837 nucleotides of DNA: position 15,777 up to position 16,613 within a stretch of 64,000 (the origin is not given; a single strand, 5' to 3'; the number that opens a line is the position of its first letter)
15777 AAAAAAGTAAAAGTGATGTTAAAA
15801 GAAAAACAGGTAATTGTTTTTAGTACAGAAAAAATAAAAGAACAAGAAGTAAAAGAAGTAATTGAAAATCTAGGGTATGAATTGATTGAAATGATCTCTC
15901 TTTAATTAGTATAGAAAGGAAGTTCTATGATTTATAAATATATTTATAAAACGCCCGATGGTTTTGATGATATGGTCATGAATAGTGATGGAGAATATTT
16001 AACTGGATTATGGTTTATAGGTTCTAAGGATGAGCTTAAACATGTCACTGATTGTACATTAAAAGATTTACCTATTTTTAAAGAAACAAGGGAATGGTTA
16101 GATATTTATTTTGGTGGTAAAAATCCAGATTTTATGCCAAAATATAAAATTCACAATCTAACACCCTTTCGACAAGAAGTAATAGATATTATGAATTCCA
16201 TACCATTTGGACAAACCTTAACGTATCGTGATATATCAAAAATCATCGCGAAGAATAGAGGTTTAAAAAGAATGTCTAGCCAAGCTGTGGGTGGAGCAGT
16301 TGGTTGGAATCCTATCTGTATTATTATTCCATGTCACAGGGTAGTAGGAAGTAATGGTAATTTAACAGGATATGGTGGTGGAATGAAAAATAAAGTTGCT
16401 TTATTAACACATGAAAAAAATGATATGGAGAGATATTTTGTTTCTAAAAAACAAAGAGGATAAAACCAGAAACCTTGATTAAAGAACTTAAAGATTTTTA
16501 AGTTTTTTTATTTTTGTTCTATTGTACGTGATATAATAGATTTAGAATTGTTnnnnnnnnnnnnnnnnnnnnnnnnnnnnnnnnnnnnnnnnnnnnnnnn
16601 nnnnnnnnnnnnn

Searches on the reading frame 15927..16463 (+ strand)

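Call 10: search_protein_families(library=pfam, proteins=[window:15927-16463:+], max_evalue=0.001)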
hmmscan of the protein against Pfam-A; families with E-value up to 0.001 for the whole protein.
window:15927-16463:+ (178 aa): 1 family
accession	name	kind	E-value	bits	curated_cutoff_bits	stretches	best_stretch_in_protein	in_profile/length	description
PF01035.26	DNA_binding_1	-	1.2e-26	92.7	27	1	80-164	1-80/81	6-O-methylguanine DNA methyltransferase, DNA binding domain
